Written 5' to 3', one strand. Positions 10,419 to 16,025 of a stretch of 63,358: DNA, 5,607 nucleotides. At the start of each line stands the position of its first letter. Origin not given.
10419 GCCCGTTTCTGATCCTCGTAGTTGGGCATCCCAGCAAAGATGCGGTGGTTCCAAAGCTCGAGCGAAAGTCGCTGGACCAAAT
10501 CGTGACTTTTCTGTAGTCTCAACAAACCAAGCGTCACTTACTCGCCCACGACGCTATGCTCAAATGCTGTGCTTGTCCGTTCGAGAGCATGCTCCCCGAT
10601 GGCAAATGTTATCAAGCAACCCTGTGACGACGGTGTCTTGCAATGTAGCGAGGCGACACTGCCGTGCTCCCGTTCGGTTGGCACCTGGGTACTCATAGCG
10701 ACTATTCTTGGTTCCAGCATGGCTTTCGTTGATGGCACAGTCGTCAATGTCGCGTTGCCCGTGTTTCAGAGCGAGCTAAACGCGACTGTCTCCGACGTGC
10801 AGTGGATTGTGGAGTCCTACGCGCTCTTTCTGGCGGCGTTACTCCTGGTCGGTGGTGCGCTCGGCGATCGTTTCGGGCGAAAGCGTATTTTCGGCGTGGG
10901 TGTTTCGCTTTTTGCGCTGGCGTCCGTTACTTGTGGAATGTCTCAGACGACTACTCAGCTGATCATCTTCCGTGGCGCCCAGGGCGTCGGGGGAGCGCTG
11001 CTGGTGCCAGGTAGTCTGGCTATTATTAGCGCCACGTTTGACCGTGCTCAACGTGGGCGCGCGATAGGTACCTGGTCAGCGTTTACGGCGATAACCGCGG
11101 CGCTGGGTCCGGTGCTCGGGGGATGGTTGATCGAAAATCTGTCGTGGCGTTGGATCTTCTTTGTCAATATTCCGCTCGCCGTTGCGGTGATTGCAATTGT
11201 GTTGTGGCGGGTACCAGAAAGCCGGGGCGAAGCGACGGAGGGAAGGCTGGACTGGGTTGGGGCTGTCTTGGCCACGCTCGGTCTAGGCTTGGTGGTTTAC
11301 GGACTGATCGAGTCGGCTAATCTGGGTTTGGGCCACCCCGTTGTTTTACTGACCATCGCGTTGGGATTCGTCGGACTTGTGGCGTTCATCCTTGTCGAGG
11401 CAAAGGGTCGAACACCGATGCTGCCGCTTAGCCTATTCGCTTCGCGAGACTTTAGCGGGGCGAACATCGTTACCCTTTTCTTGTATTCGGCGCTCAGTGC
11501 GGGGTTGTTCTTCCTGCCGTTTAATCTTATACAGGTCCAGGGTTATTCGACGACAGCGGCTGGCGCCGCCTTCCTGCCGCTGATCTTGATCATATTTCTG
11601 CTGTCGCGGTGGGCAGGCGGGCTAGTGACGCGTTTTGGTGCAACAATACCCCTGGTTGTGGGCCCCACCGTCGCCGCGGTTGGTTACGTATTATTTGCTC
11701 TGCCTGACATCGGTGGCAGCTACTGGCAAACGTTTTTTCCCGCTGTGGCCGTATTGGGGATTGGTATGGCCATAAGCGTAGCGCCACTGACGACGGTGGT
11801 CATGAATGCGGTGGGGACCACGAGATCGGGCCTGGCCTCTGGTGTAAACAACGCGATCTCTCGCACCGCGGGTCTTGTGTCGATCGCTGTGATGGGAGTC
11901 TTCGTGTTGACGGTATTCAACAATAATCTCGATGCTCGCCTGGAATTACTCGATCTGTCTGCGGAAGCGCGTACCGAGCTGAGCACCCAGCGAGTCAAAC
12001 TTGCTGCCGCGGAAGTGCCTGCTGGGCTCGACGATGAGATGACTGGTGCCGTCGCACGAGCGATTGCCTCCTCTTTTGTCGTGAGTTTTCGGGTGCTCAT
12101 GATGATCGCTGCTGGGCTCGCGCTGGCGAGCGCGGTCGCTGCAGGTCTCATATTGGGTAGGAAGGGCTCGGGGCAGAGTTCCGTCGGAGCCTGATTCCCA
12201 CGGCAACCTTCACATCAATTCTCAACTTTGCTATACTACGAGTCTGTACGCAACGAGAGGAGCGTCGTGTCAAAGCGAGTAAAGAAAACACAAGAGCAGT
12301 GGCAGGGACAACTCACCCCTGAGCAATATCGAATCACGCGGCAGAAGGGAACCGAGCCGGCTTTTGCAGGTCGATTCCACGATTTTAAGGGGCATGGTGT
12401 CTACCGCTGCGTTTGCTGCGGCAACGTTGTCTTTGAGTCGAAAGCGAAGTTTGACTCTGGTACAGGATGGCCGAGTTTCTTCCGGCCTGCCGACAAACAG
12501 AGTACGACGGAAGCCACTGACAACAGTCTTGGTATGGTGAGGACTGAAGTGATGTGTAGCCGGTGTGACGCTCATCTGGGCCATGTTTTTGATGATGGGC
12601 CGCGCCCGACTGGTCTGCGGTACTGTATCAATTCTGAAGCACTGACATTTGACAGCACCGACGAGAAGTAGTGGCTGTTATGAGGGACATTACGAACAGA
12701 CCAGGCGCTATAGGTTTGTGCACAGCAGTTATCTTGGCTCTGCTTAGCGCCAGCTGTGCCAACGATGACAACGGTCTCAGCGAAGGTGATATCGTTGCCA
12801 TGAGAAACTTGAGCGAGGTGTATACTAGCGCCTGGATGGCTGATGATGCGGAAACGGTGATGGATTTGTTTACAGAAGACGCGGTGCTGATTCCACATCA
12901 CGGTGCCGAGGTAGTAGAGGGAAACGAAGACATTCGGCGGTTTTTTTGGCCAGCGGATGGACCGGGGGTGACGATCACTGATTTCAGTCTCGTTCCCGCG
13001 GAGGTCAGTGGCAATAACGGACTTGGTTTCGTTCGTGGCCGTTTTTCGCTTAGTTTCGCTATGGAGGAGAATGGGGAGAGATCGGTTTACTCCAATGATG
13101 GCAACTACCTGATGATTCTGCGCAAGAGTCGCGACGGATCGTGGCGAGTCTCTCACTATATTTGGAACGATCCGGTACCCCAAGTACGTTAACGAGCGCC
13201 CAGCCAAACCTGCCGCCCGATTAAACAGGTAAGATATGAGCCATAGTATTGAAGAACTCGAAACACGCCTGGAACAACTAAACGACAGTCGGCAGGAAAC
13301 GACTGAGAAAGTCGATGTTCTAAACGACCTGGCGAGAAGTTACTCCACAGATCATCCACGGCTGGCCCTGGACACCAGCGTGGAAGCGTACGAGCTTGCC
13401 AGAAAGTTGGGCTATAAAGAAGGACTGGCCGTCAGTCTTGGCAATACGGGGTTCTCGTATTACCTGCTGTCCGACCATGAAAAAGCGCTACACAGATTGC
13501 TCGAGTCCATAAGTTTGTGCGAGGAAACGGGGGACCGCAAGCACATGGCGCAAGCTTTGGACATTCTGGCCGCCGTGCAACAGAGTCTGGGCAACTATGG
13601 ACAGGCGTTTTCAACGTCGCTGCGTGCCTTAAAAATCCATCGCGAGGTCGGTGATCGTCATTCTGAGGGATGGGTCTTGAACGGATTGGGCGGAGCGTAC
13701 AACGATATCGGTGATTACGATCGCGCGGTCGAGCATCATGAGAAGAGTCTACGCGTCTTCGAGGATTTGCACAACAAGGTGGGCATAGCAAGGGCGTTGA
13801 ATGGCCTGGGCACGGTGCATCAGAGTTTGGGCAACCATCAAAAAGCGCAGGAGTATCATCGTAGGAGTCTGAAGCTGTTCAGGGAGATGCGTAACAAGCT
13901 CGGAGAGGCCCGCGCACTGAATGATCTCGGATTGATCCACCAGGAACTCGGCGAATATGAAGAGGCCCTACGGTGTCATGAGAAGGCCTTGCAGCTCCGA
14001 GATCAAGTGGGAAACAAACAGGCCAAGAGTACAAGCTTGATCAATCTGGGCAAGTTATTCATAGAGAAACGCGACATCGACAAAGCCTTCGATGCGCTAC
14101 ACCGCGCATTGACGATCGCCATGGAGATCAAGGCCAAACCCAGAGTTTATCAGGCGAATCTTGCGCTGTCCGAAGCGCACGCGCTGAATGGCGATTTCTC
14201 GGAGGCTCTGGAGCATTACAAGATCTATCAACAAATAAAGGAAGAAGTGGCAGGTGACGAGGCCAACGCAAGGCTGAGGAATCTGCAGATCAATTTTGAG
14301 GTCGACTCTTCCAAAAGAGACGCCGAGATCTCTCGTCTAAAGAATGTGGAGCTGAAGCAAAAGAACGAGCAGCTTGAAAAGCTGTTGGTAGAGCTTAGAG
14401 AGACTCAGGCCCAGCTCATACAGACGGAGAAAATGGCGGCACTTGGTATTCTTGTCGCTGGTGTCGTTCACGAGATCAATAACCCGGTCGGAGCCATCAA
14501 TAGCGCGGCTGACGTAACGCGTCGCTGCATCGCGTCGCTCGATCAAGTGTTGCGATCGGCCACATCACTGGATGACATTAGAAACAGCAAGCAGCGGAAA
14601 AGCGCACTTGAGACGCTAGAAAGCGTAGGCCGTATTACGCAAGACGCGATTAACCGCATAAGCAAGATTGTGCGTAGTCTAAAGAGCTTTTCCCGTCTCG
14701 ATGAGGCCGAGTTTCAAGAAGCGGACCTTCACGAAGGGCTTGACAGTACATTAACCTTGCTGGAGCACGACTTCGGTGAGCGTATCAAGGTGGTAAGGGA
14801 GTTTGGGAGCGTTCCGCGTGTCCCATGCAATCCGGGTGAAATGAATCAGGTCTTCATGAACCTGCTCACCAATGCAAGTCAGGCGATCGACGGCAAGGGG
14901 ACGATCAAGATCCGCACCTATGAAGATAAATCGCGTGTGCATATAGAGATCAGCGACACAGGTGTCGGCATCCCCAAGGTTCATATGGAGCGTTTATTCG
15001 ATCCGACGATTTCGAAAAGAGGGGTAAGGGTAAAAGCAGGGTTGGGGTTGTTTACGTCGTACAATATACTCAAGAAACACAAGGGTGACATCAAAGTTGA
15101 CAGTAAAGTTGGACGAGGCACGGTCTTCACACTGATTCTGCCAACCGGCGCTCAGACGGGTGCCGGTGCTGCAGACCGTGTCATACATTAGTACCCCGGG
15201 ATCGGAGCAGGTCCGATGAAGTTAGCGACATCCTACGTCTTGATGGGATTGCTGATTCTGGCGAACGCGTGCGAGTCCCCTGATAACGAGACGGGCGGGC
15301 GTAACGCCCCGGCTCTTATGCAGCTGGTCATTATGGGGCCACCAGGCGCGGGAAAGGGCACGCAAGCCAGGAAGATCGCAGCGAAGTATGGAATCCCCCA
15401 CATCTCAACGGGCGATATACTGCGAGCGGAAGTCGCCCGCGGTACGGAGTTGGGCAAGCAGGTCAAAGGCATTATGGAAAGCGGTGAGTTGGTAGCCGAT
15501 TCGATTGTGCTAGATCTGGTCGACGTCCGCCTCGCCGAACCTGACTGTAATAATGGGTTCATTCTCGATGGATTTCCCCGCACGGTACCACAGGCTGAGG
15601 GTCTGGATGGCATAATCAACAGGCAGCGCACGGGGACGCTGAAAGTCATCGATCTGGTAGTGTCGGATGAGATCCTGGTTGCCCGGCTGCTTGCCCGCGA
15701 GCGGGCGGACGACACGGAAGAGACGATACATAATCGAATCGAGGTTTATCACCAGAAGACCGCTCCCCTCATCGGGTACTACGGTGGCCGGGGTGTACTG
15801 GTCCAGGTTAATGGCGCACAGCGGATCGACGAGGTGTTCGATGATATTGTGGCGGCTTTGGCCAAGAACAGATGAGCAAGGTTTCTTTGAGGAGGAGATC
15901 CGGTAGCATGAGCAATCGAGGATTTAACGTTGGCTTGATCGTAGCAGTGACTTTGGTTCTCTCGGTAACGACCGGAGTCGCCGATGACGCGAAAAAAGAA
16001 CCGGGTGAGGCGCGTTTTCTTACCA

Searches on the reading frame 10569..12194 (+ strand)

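Call 44: search_protein_families(library=pfam, proteins=[window:10569-12194:+], max_evalue=0.00001)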
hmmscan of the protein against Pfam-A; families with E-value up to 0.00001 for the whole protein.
window:10569-12194:+ (541 aa): 3 families
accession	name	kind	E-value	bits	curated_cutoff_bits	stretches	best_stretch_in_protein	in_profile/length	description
PF07690.21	MFS_1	-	5.6e-52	177.2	33.4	1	46-437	2-345/347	Major Facilitator Superfamily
PF00083.30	Sugar_tr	-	1.8e-08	34.1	22.3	1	49-218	20-194/452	Sugar (and other) transporter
PF05977.19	MFS_3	-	1.9e-07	30.4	27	1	32-216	6-191/524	Transmembrane secretion effector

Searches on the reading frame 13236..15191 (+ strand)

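Call 44: search_protein_families(library=pfam, proteins=[window:13236-15191:+], max_evalue=0.00001)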
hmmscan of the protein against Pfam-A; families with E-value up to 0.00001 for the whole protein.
window:13236-15191:+ (651 aa): 14 families
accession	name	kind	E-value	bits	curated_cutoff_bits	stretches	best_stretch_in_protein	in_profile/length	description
PF13424.12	TPR_12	-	1.5e-49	166.5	30.1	3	147-217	5-77/77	Tetratricopeptide repeat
PF00515.34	TPR_1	-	1.1e-29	101.4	27.8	1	225-255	1-31/34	Tetratricopeptide repeat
PF13374.12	TPR_10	-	7.2e-22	77.1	27.5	1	225-255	2-32/42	Tetratricopeptide repeat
PF02518.31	HATPase_c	-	1.1e-19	71.3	26.4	1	535-637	5-109/111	Histidine kinase-, DNA gyrase B-, and HSP90-like ATPase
PF07719.23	TPR_2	-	2e-19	68.5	27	0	225-255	1-31/34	Tetratricopeptide repeat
PF13176.12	TPR_7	-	2.7e-17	61.7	27.9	0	227-261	1-35/36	Tetratricopeptide repeat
PF13181.12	TPR_8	-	1.5e-15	56.4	25.7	0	225-255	1-31/34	Tetratricopeptide repeat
PF17874.7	TPR_MalT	-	2.1e-12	47.4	45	1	69-218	44-194/336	MalT-like TPR region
PF13428.12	TPR_14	-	1.6e-09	38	23.5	0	226-254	2-30/44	Tetratricopeptide repeat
PF13432.12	TPR_16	-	7.1e-09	36.4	32.7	0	271-333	3-59/65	Tetratricopeptide repeat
PF24885.1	TPR_NPHP3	-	1.2e-07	31.9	100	0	151-265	105-223/239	Nephrocystin-3 TPR domain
PF13414.12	TPR_11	-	3.6e-06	27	26.8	0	233-255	2-24/42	TPR repeat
PF00512.31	HisKA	-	4e-06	27.2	26.9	0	404-490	3-65/66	His Kinase A (phospho-acceptor) domain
PF12862.13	ANAPC5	-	7.7e-06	26.3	23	0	68-114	41-87/91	Anaphase-promoting complex subunit 5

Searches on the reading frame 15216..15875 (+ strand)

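Call 45: search_protein_families(library=pfam, proteins=[window:15216-15875:+], max_evalue=0.00001)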
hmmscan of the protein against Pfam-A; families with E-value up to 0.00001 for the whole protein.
window:15216-15875:+ (219 aa): 3 families
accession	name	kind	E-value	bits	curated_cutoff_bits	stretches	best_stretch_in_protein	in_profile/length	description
PF00406.28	ADK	-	5.4e-55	186.1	26.8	1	39-192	1-149/151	Adenylate kinase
PF13207.12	AAA_17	-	7.8e-31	107.6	27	1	40-171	1-135/136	AAA domain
PF13671.12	AAA_33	-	2.3e-06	28.4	27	1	38-178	3-136/143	AAA domain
